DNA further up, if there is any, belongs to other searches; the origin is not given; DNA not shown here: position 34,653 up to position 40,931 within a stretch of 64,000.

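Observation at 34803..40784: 1993-aa secreted modular protein with Cys-rich dockerin-type repeats in a non-cellulolytic-looking genome context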

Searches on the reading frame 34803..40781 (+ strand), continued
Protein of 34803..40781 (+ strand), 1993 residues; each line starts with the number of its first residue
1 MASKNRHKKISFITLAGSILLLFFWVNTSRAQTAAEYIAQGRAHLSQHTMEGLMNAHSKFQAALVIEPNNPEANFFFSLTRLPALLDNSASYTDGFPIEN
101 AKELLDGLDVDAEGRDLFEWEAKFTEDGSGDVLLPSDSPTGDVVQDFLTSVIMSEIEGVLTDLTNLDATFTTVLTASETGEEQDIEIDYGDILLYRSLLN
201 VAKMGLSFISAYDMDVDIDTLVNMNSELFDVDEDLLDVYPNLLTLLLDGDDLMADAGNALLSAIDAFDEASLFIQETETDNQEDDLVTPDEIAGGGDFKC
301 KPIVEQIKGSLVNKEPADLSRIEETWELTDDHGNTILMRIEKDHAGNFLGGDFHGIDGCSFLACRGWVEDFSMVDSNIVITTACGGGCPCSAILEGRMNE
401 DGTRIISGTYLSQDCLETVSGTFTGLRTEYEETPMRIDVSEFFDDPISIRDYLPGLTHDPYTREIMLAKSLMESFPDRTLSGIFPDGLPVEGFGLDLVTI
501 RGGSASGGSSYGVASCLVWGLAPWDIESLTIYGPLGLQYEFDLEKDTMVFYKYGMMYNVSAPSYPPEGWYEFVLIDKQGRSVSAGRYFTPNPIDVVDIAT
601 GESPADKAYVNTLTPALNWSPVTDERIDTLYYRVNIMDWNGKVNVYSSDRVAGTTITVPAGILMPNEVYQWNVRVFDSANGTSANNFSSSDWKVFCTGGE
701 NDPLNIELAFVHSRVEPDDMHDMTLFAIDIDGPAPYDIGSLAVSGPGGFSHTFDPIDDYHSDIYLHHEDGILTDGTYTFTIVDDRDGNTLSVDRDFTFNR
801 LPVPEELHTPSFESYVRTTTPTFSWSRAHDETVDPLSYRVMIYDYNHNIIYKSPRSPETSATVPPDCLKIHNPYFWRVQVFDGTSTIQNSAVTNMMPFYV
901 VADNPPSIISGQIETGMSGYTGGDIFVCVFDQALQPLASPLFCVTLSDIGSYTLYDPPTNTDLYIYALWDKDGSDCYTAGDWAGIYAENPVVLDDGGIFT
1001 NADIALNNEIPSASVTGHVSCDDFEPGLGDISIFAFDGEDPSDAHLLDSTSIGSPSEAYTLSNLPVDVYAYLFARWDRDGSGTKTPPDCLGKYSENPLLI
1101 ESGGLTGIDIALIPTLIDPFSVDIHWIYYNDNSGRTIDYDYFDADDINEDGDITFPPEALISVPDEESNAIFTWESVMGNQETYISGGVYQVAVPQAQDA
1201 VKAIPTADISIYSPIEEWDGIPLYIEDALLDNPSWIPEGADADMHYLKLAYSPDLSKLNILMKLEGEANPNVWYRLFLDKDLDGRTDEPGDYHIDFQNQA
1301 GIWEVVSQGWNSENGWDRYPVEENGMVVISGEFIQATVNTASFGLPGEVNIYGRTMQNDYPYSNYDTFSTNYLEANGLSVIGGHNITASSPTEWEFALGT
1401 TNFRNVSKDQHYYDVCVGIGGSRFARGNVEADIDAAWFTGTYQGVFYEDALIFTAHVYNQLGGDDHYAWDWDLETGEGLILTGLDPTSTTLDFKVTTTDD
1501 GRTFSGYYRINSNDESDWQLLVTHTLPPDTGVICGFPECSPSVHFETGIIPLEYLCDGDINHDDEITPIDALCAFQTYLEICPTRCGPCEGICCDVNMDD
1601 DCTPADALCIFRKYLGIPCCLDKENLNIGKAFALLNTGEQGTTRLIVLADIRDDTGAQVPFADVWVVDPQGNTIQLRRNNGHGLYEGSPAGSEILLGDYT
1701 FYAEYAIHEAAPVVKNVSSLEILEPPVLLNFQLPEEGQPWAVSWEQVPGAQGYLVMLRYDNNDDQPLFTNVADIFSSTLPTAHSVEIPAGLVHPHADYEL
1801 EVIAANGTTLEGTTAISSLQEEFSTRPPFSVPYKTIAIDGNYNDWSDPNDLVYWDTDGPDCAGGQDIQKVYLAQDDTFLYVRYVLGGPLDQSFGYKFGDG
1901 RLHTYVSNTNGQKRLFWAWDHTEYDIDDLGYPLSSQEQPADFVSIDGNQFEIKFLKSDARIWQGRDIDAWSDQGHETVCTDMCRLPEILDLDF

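Call 73: find_encoding_contigs(protein=P0006, flank=10000, max_places=1)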
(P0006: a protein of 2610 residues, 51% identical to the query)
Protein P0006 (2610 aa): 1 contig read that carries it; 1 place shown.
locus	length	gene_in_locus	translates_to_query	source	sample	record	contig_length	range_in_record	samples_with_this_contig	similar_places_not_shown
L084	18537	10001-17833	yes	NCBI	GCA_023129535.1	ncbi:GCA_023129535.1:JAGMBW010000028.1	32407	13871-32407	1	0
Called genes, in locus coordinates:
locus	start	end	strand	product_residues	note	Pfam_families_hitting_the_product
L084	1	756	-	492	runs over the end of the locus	PF11104:PilM_2 (weak), PF05137:PilN (faint)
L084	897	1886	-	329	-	PF21687:T2SSK_1st, PF03934:T2SSK (weak)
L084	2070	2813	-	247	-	-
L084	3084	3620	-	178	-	PF07963:N_methyl (weak)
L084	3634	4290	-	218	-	-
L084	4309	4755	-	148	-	PF07963:N_methyl, PF08334:T2SSG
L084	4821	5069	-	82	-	-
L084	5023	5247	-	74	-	PF05635:23S_rRNA_IVP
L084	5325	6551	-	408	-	PF28597:T2SSF_N, PF00482:T2SSF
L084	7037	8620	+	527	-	PF12895:ANAPC3 (weak), PF13414:TPR_11, PF13432:TPR_16 (weak), PF14559:TPR_19, PF21033:RMD1-3 (weak), PF00515:TPR_1, PF07719:TPR_2 (weak), PF13181:TPR_8 (weak), +8 more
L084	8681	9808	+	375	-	-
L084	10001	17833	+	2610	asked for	PF22352:K319L-like_PKD (faint), PF25788:Ig_Rha78A_N (faint), PF00801:PKD (faint), PF18911:PKD_4, PF05345:He_PIG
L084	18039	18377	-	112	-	-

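Call 91: find_encoding_contigs(protein=P0001, flank=1000, max_places=3)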
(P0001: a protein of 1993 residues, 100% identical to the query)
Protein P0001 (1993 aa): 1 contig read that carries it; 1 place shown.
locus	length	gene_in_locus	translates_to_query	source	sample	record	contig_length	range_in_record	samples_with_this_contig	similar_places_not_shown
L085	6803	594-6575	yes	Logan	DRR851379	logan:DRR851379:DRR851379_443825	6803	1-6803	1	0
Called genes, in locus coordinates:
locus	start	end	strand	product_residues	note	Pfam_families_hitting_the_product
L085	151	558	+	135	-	-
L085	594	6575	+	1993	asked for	PF25788:Ig_Rha78A_N (faint)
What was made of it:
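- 34803..40784 (+): Gene for the 1993-aa secreted modular protein (identical to NCBI MAG protein ACMUIL_01280). The identical ORF is on an independent Logan contig, DRR851379_443825 (call 91).
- The identical protein lies on a contig from a different assembler (call 91).
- Tried and rejected: I do not treat it as a gene, although one pipeline called it (call 91).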

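Call 92: find_encoding_contigs(protein=P0002, flank=10000, max_places=1)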
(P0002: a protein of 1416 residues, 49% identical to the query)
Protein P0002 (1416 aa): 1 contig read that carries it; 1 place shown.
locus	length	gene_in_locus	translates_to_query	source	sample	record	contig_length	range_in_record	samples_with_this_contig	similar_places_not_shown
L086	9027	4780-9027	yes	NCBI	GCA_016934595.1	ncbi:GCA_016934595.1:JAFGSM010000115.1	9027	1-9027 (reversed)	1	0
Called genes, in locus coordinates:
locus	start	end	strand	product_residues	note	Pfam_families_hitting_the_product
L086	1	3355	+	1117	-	?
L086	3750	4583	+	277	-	PF02985:HEAT (faint), PF13646:HEAT_2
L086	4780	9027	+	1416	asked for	?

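Call 93: find_encoding_contigs(protein=P0012, flank=10000, max_places=1)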
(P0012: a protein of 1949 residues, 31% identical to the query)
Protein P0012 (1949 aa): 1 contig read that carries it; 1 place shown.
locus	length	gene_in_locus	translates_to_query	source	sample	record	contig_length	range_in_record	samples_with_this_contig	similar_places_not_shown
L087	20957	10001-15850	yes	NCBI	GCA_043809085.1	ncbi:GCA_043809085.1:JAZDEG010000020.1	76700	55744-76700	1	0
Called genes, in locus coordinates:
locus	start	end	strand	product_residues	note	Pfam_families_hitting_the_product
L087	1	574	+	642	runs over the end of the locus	PF00111:Fer2, PF17650:RACo_linker, PF17651:Raco_middle, PF14574:RACo_C_ter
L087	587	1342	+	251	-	PF13641:Glyco_tranf_2_3 (faint)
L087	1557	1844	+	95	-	PF04355:BamE (weak)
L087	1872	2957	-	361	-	-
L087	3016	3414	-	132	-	PF10066:DUF2304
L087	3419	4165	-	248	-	PF00535:Glycos_transf_2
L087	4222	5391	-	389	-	PF13439:Glyco_transf_4, PF13579:Glyco_trans_4_4, PF20706:GT4-conflict, PF00534:Glycos_transf_1, PF13692:Glyco_trans_1_4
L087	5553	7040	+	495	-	-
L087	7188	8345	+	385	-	PF03797:Autotransporter, PF13505:OMP_b-brl (weak)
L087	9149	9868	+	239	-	PF06835:LptC (weak)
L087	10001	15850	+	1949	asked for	PF13620:CarboxypepD_reg (weak), PF13620:CarboxypepD_reg, PF13715:CarbopepD_reg_2 (weak), PF13620:CarboxypepD_reg, PF13715:CarbopepD_reg_2 (weak), PF13517:FG-GAP_3, PF01839:FG-GAP (weak), PF13517:FG-GAP_3, +5 more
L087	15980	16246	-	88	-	-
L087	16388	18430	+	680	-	-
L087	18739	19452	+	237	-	-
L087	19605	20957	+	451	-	PF13469:Sulfotransfer_3 (weak), PF24161:CCDC39 (weak), PF00038:Filament (faint), PF07888:CALCOCO1 (faint), PF23649:FKBP15 (faint), PF19220:Rod_CreS (weak), PF25443:ANG-1 (faint)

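Call 94: find_encoding_contigs(protein=P0013, flank=10000, max_places=1)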
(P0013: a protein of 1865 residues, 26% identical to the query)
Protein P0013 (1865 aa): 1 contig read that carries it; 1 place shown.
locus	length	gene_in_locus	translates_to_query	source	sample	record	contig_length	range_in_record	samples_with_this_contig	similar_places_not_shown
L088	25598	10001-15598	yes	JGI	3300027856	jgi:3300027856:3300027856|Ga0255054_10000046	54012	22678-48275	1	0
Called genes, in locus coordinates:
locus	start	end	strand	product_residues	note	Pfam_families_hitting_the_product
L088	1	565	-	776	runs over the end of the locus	PF07953:Toxin_R_bind_N, PF13385:Laminin_G_3, PF02210:Laminin_G_2, PF18911:PKD_4 (weak), PF22352:K319L-like_PKD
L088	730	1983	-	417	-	-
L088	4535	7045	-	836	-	PF14312:FG-GAP_2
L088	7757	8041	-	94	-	-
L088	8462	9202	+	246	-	-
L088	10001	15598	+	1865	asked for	PF13620:CarboxypepD_reg, PF19077:Big_13 (weak)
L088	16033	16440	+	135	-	-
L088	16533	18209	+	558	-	PF00963:Cohesin (faint), PF18884:TSP3_bac (faint)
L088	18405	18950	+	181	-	-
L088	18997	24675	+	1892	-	PF13287:Fn3_assoc (weak), PF13290:CHB_HEX_C_1, PF13287:Fn3_assoc (weak)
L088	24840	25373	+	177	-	PF00963:Cohesin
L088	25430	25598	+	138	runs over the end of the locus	PF01894:YjbQ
